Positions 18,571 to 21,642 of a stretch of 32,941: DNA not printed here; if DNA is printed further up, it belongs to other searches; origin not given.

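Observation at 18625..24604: Tightly coupled three-gene envelope operon of unknown function, 3 kb from the T9SS core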

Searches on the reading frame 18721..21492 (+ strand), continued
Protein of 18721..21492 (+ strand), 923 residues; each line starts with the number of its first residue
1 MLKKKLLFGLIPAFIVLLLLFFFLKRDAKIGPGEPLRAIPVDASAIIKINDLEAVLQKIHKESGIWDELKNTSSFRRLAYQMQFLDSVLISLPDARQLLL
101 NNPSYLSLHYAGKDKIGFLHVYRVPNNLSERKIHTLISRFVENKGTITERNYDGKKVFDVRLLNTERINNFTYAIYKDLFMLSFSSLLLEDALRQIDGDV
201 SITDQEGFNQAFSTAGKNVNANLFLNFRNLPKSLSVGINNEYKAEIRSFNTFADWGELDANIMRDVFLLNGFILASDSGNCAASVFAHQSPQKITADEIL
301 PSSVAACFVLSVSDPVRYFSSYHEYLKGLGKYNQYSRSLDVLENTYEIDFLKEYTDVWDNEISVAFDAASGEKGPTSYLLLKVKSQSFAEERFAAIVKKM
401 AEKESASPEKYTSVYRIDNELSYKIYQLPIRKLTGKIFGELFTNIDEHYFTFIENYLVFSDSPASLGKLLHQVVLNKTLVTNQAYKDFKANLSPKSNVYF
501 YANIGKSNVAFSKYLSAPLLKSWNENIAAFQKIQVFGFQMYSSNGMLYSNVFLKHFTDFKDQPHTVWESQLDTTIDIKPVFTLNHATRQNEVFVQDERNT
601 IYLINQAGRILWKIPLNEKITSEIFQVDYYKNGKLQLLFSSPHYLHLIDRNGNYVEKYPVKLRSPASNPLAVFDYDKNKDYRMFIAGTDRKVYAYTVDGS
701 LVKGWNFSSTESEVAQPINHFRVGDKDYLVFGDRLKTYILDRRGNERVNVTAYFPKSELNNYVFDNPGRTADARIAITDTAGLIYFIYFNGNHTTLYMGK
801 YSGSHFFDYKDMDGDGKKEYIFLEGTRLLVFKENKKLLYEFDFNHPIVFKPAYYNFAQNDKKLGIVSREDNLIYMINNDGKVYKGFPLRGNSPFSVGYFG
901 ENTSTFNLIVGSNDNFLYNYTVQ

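Call 109: search_protein_families(library=pfam, proteins=[L067:5496-6416:+, L070:8804-9709:+, L081:8916-9905:+, L057:13229-14209:+, L057:14235-15116:-, L057:15183-16097:-, L072:4402-5436:+, L086:3890-5842:+, L089:4820-6691:+, L098:12190-13773:+], max_evalue=0.0001)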
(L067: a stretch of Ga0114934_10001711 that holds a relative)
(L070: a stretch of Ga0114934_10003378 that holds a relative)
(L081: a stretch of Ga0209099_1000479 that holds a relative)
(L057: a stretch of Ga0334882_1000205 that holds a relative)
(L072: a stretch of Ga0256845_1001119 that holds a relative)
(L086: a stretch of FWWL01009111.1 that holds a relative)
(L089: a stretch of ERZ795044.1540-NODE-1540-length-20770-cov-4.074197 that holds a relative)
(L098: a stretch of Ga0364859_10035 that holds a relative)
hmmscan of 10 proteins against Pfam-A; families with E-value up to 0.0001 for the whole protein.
L067:5496-6416:+ (307 aa): 1 family
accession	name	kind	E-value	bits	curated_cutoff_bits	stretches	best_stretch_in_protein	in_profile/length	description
PF00291.31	PALP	-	1.3e-72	245.1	35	1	17-294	3-295/295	Pyridoxal-phosphate dependent enzyme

L070:8804-9709:+ (302 aa): 1 family
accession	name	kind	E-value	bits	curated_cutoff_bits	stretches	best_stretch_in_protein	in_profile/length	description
PF00291.31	PALP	-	1.2e-70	238.6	35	1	12-289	3-295/295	Pyridoxal-phosphate dependent enzyme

L081:8916-9905:+ (330 aa): 2 families
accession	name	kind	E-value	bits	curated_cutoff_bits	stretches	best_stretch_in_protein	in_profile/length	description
PF00480.26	ROK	-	3.5e-66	224.1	22.9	1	17-324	2-291/294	ROK family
PF02685.22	Glucokinase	-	9.3e-07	28.6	22.1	1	20-279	4-265/314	Glucokinase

L057:13229-14209:+ (327 aa): 2 families
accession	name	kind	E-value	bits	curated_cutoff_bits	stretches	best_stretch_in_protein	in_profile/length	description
PF00480.26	ROK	-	2.9e-68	231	22.9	1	11-318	2-291/294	ROK family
PF02685.22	Glucokinase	-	1.9e-07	30.9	22.1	1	14-273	4-265/314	Glucokinase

L057:14235-15116:- (294 aa): 1 family
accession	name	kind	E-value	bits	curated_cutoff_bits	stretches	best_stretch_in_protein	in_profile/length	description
PF05593.20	RHS_repeat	-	3.1e-07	31.1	22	0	199-239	1-33/38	RHS Repeat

L057:15183-16097:- (305 aa): 1 family
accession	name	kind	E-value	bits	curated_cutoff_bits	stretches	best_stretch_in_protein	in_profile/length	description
PF14129.11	DUF4296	-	3.1e-14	53.7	27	1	43-126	2-85/87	Domain of unknown function (DUF4296)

L072:4402-5436:+ (345 aa): 2 families
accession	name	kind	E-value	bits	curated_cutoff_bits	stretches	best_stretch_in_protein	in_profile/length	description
PF01368.27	DHH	-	1.9e-18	67.4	28.1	1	24-174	1-125/125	DHH family, N-terminal domain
PF02272.25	DHHA1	-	1.2e-10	42.2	25.9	1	255-335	14-98/102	DHHA1 domain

L086:3890-5842:+ (651 aa): 7 families
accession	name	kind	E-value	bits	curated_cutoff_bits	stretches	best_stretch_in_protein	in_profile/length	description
PF13292.11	DXP_synthase_N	-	7.7e-118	393.2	21.2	1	28-301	1-274/274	1-deoxy-D-xylulose-5-phosphate synthase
PF02779.29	Transket_pyr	-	2.4e-45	154.7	27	1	340-500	3-171/174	Transketolase, pyrimidine binding domain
PF02780.25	Transketolase_C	-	3.2e-31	108.3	25.9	1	516-637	1-124/124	Transketolase, C-terminal domain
PF02775.26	TPP_enzyme_C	-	1.1e-06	29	21.9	1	132-201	22-84/151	Thiamine pyrophosphate enzyme, C-terminal TPP binding domain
PF00456.26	Transketolase_N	-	4e-06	26.5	22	0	148-252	122-227/334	Transketolase, thiamine diphosphate binding domain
PF00676.26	E1_dh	-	4.8e-05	22.9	22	1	141-205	104-167/300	Dehydrogenase E1 component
PF22613.1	Transketolase_C_1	-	5.3e-05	23.8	27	0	524-636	11-91/113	Transketolase-like TK C-terminal domain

L089:4820-6691:+ (624 aa): 1 family
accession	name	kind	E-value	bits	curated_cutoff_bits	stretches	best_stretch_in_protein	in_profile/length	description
PF13231.12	PMT_2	-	9.3e-12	45.9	26.1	1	57-213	2-158/160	Dolichyl-phosphate-mannose-protein mannosyltransferase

L098:12190-13773:+ (528 aa): 2 families
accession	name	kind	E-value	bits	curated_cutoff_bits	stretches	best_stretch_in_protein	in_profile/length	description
PF03129.25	HGTP_anticodon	-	4.8e-18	65.5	21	1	428-516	2-93/94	Anticodon binding domain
PF00587.30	tRNA-synt_2b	-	1.1e-11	45.5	29.3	1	222-395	10-176/179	tRNA synthetase class II core domain (G, H, P, S and T)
